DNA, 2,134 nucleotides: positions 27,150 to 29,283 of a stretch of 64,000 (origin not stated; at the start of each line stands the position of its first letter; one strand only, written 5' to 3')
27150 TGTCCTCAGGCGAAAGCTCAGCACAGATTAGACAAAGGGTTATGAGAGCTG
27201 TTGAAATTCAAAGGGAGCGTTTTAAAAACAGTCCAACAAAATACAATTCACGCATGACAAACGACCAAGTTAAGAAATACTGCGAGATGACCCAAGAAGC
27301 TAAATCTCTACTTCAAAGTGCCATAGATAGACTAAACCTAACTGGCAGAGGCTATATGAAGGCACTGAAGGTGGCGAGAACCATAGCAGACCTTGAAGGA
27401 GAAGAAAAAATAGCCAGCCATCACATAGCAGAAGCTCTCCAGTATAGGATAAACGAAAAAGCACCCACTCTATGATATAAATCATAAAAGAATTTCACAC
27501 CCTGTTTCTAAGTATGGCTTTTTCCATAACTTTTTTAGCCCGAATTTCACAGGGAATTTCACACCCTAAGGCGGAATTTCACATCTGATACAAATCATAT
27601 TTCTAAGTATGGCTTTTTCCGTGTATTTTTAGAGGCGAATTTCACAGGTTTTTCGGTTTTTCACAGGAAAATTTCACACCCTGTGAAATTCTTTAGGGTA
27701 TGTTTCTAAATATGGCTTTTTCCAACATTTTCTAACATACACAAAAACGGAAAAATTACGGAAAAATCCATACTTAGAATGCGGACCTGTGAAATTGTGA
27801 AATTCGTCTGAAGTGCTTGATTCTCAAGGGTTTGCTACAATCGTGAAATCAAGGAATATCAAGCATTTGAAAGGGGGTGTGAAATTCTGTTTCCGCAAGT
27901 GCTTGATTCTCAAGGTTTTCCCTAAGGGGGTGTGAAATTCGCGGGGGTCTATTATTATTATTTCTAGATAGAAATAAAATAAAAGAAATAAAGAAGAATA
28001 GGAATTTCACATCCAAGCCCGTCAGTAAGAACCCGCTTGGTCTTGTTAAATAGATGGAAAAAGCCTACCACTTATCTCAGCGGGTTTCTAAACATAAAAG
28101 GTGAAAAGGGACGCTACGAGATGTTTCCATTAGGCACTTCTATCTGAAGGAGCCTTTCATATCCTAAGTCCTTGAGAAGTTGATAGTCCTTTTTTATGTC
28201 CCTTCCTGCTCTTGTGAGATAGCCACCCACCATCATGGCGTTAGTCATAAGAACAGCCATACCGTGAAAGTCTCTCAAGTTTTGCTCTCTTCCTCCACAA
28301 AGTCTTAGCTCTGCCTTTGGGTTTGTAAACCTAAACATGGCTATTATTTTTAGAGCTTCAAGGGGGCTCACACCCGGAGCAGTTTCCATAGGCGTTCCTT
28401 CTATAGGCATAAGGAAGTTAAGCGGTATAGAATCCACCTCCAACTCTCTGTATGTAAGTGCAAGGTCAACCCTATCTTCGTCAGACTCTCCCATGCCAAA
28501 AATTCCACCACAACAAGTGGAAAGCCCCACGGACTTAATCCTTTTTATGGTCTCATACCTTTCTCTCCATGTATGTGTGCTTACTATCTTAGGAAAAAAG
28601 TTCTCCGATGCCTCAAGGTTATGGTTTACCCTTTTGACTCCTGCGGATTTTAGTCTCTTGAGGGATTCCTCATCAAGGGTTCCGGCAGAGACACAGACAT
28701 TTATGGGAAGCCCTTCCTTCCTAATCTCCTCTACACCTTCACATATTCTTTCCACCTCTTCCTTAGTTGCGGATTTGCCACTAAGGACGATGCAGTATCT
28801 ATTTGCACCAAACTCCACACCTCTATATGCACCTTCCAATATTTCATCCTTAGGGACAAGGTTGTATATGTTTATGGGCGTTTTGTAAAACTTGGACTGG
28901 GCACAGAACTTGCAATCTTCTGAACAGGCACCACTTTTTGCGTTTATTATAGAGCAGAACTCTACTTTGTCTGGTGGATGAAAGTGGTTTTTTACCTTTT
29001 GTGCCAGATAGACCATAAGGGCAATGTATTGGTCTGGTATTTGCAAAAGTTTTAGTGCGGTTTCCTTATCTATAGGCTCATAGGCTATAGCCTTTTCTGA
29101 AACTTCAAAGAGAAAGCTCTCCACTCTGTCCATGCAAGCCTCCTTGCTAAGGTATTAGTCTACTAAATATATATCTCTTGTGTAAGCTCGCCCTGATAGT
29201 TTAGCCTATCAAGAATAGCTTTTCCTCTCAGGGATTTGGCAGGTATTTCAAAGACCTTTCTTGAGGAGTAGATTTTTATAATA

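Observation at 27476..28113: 640-bp non-coding island packed with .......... motifs, a 37-bp composite repeat and an AT-rich tract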

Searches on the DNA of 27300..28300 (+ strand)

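Call 78: search_dna_similar(query=window:27476-28113:+, collection=plasmids, mode=distant, max_evalue=0.01, max_rows=10)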
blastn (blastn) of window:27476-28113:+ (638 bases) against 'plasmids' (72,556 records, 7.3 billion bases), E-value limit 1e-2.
No match.

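Call 79: search_dna_similar(query=window:27476-28113:+, collection=phages, mode=distant, max_evalue=0.01, max_rows=10)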
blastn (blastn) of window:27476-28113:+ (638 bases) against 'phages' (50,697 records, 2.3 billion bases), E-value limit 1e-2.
No match.

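Call 81: search_rna_families(source=window, start=27300, end=28300, threshold=evalue, max_evalue=1)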
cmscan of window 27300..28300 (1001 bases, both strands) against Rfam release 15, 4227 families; matches with E-value up to 1: 5.
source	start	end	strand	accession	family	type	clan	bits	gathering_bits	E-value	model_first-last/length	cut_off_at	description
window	27703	27780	+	RF04134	MIR7504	Gene; miRNA;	-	23.7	83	0.17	1-124/124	no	MIR7504 microRNA precursor family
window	27539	27607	-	RF01706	Gut-1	Gene; sRNA;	-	23.6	50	0.052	1-77/77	no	Gut-1 RNA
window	27706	27777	+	RF04027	mir-1422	Gene; miRNA;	-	22.5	60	0.31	1-84/84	no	mir-1422 microRNA precursor family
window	27664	27812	+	RF04127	MIR8007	Gene; miRNA;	-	20.2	195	0.3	1-226/226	no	MIR8007 microRNA precursor family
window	27712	27771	-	RF03227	mir-2528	Gene; miRNA;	-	19.2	102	0.82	1-118/118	no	mir-2528 microRNA precursor family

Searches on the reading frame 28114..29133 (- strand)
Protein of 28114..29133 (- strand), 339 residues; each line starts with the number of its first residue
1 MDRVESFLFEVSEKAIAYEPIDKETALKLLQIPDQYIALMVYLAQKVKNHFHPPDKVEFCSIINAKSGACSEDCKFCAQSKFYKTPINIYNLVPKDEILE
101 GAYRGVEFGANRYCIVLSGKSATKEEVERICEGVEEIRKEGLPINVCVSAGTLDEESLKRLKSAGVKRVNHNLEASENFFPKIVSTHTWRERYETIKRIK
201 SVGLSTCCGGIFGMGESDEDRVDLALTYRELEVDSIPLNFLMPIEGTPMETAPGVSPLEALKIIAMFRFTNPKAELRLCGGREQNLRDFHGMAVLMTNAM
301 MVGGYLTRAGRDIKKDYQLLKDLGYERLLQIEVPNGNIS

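Call 9: search_protein_families(library=pfam, proteins=[window:28114-29133:-])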
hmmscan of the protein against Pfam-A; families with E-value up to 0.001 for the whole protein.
window:28114-29133:- (339 aa): 2 families
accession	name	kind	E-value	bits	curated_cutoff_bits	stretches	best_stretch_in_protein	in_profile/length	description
PF06968.18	BATS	-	6.9e-26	90.7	22.2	1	237-326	1-88/88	Biotin and Thiamin Synthesis associated domain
PF04055.27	Radical_SAM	-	3.6e-25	89.5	29.5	1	68-225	5-163/166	Radical SAM superfamily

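Call 73: find_homologous_proteins(query=window:28114-29133:-, max_evalue=1e-100)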
Query window:28114-29133:- (339 aa): 209 proteins with E <= 1e-100 among 8000 candidates; the best 120 are listed.
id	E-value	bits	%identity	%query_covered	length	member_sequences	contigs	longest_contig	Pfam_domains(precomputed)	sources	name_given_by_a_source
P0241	9.0e-221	750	97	100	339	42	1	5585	PF04055.28,PF06968.19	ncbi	-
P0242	5.8e-204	694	89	98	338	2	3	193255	PF04055.28,PF06968.19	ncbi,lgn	-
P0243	1.3e-202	690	89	98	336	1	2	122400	PF04055.28,PF06968.19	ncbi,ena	-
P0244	3.9e-201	685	89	97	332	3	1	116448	PF04055.28,PF06968.19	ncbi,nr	ncbi:MAG: biotin synthase BioB [Aquificaceae bacterium]|nr:biotin synthase BioB [Aquificaceae bacter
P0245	1.0e-200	684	88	97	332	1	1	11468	PF04055.28,PF06968.19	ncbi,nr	ncbi:MAG: biotin synthase BioB [Aquificaceae bacterium]|nr:biotin synthase BioB [Aquificaceae bacter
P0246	1.0e-199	680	87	98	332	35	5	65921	PF04055.28,PF06968.19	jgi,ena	-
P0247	1.5e-199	680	88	98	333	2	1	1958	PF04055.28,PF06968.19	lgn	-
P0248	1.6e-199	680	89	98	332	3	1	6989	PF04055.28,PF06968.19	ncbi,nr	ncbi:MAG: biotin synthase BioB [Aquificaceae bacterium]|nr:biotin synthase BioB [Aquificaceae bacter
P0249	2.6e-199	679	87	98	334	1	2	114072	PF04055.28,PF06968.19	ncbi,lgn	-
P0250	9.7e-198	674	86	98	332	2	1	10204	PF04055.28,PF06968.19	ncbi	ncbi:MAG: biotin synthase BioB [Aquificaceae bacterium]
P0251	1.4e-197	673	87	98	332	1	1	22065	PF04055.28,PF06968.19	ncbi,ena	-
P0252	2.7e-197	672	86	98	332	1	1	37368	PF04055.28,PF06968.19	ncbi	ncbi:MAG: biotin synthase BioB [Aquificaceae bacterium]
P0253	1.0e-196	671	86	98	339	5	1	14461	PF04055.28,PF06968.19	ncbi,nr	ncbi:MAG: biotin synthase BioB [Aquificaceae bacterium]|nr:biotin synthase BioB [Aquificaceae bacter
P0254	2.9e-196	669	86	97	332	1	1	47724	PF04055.28,PF06968.19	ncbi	ncbi:MAG: biotin synthase BioB [Aquificaceae bacterium]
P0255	3.1e-195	666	86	98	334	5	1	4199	PF04055.28,PF06968.19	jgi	-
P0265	4.7e-179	613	81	98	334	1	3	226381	PF04055.28,PF06968.19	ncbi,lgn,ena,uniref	ncbi:MAG: biotin synthase BioB [Hydrogenobacter sp.]|uniref:biotin synthase BioB n=1 Tax=Hydrogenoba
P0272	7.2e-176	602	78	98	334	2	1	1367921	PF04055.28,PF06968.19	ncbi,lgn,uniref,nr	ncbi:biotin synthase BioB [Thermocrinis minervae]|uniref:Biotin synthase n=1 Tax=Thermocrinis minerv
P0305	1.2e-167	575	75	96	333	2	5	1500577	PF04055.28,PF06968.19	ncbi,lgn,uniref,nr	ncbi:biotin synthase [Thermocrinis albus DSM 14484]|uniref:Biotin synthase n=1 Tax=Thermocrinis albu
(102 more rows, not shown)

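Call 74: find_encoding_contigs(protein=P0265, flank=5000, max_places=1)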
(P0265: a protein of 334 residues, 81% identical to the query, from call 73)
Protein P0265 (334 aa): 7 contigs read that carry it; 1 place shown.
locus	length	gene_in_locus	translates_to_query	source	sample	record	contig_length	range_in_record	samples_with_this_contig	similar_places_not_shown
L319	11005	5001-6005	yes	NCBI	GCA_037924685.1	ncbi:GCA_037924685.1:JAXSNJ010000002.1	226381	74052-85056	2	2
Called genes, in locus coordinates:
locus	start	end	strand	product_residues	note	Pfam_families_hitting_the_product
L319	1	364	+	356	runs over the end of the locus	PF01861:BpsA_C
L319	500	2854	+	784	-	PF02518:HATPase_c, PF00204:DNA_gyraseB, PF01751:Toprim, PF00986:DNA_gyraseB_C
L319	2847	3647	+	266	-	PF00582:Usp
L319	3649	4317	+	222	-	PF00590:TP_methylase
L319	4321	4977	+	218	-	-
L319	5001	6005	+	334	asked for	PF04055:Radical_SAM, PF06968:BATS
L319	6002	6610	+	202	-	PF21948:LplA-B_cat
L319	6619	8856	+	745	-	PF04760:IF2_N, PF00009:GTP_EFTU, PF00071:Ras (weak), PF01926:MMR_HSR1, PF22042:EF-G_D2, PF11987:IF-2, PF03144:GTP_EFTU_D2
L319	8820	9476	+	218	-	PF13353:Fer4_12, PF04055:Radical_SAM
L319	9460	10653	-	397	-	PF11741:AMIN (faint), PF24837:AMIN-like (faint), PF01520:Amidase_3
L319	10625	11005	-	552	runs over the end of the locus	-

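Call 75: find_encoding_contigs(protein=P0272, flank=5000, max_places=1)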
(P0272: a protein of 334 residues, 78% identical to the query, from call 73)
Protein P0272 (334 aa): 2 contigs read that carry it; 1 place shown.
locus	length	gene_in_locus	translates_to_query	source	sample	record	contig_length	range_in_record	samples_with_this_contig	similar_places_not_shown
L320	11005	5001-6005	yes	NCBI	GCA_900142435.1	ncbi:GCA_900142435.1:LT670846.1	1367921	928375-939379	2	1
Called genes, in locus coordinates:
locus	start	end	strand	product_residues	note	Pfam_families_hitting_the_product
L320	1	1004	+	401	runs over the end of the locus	-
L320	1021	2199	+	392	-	PF18854:baeRF_family10, PF18845:baeRF_family3, PF18856:baeRF_family12, PF03465:eRF1_3 (weak)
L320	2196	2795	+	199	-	PF01936:NYN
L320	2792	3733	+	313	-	PF06574:FAD_syn, PF01687:Flavokinase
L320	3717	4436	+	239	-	PF00205:TPP_enzyme_M (faint), PF02146:SIR2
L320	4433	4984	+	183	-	PF01613:Flavin_Reduct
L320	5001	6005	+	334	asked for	PF04055:Radical_SAM, PF06968:BATS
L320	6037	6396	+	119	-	PF00453:Ribosomal_L20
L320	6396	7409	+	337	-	PF02912:Phe_tRNA-synt_N, PF01409:tRNA-synt_2d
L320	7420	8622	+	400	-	PF00083:Sugar_tr, PF07690:MFS_1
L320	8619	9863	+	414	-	PF21799:MurD-like_N (faint), PF08245:Mur_ligase_M, PF02875:Mur_ligase_C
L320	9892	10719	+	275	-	PF01551:Peptidase_M23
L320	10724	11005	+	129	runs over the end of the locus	PF04519:Bactofilin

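Call 76: find_encoding_contigs(protein=P0305, flank=5000, max_places=1)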
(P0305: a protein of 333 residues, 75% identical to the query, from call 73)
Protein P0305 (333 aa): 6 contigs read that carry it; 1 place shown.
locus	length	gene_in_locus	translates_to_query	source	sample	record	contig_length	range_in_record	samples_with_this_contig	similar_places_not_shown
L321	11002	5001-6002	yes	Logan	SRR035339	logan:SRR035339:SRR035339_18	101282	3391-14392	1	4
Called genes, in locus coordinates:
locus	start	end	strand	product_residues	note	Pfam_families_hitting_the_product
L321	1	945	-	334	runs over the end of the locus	PF00044:Gp_dh_N, PF02800:Gp_dh_C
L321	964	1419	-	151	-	PF05425:CopD (weak)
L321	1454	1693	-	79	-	PF02527:GidB (weak)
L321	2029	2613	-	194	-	PF00578:AhpC-TSA, PF08534:Redoxin (weak), PF02630:SCO1-SenC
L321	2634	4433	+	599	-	PF00009:GTP_EFTU, PF22042:EF-G_D2, PF03144:GTP_EFTU_D2, PF14492:EFG_III (faint), PF00679:EFG_C, PF06421:LepA_C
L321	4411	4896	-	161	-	PF00731:AIRC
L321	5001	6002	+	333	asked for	PF04055:Radical_SAM, PF06968:BATS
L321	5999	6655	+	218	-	PF21948:LplA-B_cat, PF03099:BPL_LplA_LipB (weak)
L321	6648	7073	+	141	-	-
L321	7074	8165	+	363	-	PF01817:CM_2, PF00800:PDT, PF01842:ACT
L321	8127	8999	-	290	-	-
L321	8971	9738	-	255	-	PF01145:Band_7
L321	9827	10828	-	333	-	-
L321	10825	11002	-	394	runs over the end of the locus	PF00579:tRNA-synt_1b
